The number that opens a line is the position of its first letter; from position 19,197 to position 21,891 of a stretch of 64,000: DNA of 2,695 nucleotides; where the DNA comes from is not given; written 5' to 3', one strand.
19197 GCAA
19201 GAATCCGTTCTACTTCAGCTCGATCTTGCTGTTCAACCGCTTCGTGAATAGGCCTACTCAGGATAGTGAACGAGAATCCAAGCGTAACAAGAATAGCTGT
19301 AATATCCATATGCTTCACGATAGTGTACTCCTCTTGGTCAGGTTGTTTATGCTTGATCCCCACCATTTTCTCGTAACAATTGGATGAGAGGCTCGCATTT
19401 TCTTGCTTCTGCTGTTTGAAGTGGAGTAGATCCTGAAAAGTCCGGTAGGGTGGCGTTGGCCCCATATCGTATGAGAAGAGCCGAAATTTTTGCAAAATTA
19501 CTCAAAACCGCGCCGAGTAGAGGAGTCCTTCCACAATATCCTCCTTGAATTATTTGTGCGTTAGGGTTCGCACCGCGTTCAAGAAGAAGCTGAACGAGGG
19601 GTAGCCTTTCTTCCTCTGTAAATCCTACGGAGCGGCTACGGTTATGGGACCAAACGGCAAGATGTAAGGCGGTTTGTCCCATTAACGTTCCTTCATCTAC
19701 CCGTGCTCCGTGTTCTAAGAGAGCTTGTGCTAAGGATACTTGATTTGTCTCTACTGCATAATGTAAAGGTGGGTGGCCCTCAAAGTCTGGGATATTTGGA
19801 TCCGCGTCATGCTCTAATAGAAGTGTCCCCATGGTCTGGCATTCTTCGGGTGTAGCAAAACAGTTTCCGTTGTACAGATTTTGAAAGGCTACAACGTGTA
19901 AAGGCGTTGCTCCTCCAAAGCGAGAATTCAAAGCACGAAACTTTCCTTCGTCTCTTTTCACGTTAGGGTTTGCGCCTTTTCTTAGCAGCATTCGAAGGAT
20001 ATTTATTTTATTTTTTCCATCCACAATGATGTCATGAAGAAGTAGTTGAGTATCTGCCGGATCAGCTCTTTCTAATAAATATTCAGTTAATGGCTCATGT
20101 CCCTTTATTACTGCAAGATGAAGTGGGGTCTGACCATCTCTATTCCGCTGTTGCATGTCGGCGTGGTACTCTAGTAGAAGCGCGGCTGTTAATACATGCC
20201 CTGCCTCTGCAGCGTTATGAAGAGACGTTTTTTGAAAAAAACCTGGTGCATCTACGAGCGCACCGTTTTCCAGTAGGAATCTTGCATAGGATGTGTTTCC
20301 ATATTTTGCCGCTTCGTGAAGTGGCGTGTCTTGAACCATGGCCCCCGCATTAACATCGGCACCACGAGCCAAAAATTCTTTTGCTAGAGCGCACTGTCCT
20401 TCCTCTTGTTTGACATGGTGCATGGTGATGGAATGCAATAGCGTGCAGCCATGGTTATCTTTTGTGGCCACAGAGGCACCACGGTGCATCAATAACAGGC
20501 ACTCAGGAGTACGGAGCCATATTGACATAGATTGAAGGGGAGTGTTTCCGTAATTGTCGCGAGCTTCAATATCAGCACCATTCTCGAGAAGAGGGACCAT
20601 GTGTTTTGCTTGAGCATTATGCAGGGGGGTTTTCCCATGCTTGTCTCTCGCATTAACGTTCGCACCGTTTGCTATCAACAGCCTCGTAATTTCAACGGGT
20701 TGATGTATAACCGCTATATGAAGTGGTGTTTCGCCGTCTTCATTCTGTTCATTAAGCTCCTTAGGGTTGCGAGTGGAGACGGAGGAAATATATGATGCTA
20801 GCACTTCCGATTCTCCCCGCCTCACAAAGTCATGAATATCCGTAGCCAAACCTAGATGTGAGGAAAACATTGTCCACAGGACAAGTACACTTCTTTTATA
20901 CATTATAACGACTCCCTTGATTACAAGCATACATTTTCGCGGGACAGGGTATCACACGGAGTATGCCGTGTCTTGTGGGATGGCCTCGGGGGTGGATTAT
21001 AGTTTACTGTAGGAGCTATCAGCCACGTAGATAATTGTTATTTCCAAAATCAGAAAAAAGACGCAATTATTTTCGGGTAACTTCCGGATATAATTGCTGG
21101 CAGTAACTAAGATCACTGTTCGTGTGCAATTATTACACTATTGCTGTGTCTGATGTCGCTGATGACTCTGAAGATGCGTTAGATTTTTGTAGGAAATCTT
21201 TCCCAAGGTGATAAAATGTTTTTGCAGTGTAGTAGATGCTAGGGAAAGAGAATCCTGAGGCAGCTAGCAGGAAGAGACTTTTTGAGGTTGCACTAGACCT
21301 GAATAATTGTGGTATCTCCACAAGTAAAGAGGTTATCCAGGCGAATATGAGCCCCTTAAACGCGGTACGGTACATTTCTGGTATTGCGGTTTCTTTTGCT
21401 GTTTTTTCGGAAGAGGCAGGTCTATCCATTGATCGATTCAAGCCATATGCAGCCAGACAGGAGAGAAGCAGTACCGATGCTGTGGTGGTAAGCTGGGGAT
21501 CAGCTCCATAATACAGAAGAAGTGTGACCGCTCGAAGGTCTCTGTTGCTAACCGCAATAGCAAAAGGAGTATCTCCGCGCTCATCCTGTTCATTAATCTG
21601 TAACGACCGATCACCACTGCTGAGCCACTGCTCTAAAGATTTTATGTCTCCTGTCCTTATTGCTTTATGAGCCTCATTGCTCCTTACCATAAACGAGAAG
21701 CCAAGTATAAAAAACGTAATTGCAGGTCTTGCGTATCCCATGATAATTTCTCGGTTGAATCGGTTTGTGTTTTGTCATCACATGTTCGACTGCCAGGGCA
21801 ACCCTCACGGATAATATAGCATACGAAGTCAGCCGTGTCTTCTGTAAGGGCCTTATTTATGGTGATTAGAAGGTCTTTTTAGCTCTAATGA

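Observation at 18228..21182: Displaced second copy of the mraY 3' end brackets an ankyrin island, and the copies differ almost only at synonymous sites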

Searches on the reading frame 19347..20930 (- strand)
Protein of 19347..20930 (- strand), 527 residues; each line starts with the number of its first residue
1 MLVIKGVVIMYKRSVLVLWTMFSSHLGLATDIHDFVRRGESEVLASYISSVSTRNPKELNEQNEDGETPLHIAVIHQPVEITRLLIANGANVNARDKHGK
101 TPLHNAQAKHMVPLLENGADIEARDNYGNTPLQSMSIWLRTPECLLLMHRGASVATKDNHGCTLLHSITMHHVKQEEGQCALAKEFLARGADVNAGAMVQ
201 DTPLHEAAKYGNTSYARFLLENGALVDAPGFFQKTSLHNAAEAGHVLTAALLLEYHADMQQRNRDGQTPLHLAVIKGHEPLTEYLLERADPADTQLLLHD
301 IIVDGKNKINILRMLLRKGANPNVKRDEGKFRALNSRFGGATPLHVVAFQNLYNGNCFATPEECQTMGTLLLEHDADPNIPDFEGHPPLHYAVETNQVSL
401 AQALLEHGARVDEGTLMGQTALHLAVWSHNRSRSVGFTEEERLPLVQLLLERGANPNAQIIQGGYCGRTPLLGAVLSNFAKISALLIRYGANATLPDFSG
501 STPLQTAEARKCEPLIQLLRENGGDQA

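Call 14: search_protein_families(library=pfam, proteins=[window:19347-20930:-], max_evalue=0.01)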
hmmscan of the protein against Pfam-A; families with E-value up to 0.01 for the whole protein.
window:19347-20930:- (527 aa): 6 families
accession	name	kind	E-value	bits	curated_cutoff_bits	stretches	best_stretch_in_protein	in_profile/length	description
PF00023.36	Ank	-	9.1e-63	205.1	21.1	5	65-97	1-33/33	Ankyrin repeat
PF12796.13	Ank_2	-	1.6e-58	195.7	27.3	6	42-125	11-90/90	Ankyrin repeats (3 copies)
PF13637.12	Ank_4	-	1.6e-49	165.2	22.7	6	237-286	1-50/50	Ankyrin repeats (many copies)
PF13857.12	Ank_5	-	3.8e-41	139.1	27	4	56-104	6-54/56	Ankyrin repeats (many copies)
PF13606.12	Ank_3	-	1.5e-36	120.1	22.3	4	65-94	1-30/30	Ankyrin repeat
PF24521.3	Ank_KRIT1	-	1.1e-08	35.3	80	0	200-289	18-108/149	KRIT1 ankyrin-repeats domain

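Call 15: find_homologous_proteins(query=window:19347-20930:-, max_evalue=1e-10)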
Query window:19347-20930:- (527 aa): 6576 proteins with E <= 1e-10 among 8000 candidates; the best 120 are listed.
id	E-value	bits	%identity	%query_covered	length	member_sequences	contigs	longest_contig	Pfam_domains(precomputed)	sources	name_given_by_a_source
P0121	0.0e+0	1180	100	98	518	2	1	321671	PF13606.13,PF13857.13,PF12796.14,PF00023.37,PF13637.13,PF24521.3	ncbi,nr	ncbi:ankyrin repeat domain-containing protein [Candidatus Babeliales bacterium]|nr:ankyrin repeat do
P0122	5.3e-79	285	30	87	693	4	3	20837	PF22939.3,PF13606.13,PF13857.13,PF28177.1,PF23745.2,PF12796.14,PF00023.37,PF13637.13,PF24407.3,PF24521.3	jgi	jgi:ankyrin repeat protein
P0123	5.0e-77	278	31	94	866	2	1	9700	PF07714.24,PF00069.32,PF13606.13,PF13857.13,PF23745.2,PF12796.14,PF00023.37,PF13637.13,PF24521.3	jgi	jgi:ankyrin repeat protein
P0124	2.0e-76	276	30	91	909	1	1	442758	PF13606.13,PF13857.13,PF23745.2,PF12796.14,PF00023.37,PF13637.13,PF24407.3,PF24521.3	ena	-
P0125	9.0e-76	274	30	88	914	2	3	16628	PF13606.13,PF13857.13,PF28177.1,PF23745.2,PF12796.14,PF00023.37,PF13637.13,PF24521.3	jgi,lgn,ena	-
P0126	9.4e-76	274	29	89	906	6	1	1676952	PF13606.13,PF13857.13,PF28177.1,PF23745.2,PF12796.14,PF00023.37,PF13637.13,PF24521.3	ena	-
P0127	2.5e-75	272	31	89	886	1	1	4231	PF13606.13,PF13857.13,PF28177.1,PF02985.29,PF23745.2,PF12796.14,PF00023.37,PF13637.13,PF24521.3,PF13646.13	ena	-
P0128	1.3e-73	267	36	49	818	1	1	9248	PF13606.13,PF13857.13,PF23745.2,PF12796.14,PF00023.37,PF13637.13,PF24521.3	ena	-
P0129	1.7e-73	266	29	94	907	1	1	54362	PF13606.13,PF13857.13,PF23745.2,PF12796.14,PF00023.37,PF13637.13,PF24407.3,PF24521.3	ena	-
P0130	2.1e-73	266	27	90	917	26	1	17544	PF13606.13,PF13857.13,PF28177.1,PF23745.2,PF12796.14,PF00023.37,PF13637.13,PF24521.3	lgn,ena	-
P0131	2.3e-72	263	29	89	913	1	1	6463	PF13606.13,PF13857.13,PF28177.1,PF23745.2,PF12796.14,PF00023.37,PF13637.13,PF24521.3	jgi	-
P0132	7.0e-71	258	29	90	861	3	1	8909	PF13606.13,PF13857.13,PF28177.1,PF23745.2,PF12796.14,PF00023.37,PF13637.13,PF24521.3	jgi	jgi:ankyrin repeat protein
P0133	1.4e-70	257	29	89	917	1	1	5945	PF07714.24,PF00069.32,PF22194.3,PF13606.13,PF13857.13,PF23745.2,PF12796.14,PF00023.37,PF13637.13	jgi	-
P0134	5.7e-70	255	28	89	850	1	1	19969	PF13606.13,PF13857.13,PF28177.1,PF23745.2,PF12796.14,PF00023.37,PF13637.13,PF24521.3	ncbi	-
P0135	4.0e-69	252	28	98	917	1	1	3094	PF13857.13,PF23745.2,PF00023.37,PF13637.13,PF13606.13,PF00515.35,PF12796.14,PF13432.13,PF24521.3,PF13181.13,PF07719.24,PF13174.13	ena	-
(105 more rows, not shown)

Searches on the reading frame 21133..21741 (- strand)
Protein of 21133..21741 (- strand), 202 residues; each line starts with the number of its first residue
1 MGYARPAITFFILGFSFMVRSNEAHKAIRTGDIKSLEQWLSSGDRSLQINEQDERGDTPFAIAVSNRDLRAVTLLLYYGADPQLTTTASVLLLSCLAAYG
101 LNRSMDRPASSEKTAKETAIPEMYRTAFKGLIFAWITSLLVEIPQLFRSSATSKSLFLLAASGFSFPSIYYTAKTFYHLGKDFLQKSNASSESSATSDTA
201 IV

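Call 14: search_protein_families(library=pfam, proteins=[window:21133-21741:-], max_evalue=0.01)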
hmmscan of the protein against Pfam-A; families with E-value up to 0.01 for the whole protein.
window:21133-21741:- (202 aa): 5 families
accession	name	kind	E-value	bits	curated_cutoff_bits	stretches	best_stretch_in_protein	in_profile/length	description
PF13637.12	Ank_4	-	2.6e-05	24.8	22.7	1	25-76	2-50/50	Ankyrin repeats (many copies)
PF12796.13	Ank_2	-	0.00017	22.5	27.3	1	25-84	34-88/90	Ankyrin repeats (3 copies)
PF18596.6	Sld7_C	-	0.00033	21.1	23.2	1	83-135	3-49/77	Sld7 C-terminal domain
PF00023.36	Ank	-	0.0013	19.4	21.1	1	56-85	2-31/33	Ankyrin repeat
PF13857.12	Ank_5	-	0.0097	16.7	27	0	47-86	7-46/56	Ankyrin repeats (many copies)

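Call 40: list_cluster_members(proteins=[P0001, P0121, window:21133-21741:-])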
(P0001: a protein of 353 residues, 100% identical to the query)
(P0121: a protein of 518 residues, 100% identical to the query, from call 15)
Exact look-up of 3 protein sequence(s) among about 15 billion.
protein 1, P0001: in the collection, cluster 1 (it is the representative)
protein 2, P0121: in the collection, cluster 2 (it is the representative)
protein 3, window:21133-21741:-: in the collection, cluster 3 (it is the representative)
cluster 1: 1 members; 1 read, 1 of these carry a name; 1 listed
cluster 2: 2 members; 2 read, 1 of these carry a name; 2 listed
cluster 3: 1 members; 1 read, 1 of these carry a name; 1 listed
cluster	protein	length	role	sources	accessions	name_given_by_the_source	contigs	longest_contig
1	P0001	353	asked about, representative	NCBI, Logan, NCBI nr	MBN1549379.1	phospho-N-acetylmuramoyl-pentapeptide-transferase [Candidatus Babeliales bacterium]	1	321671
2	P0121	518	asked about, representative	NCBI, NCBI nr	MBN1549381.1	ankyrin repeat domain-containing protein [Candidatus Babeliales bacterium]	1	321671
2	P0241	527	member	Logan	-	-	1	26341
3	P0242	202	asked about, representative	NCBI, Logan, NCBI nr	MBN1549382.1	ankyrin repeat domain-containing protein [Candidatus Babeliales bacterium]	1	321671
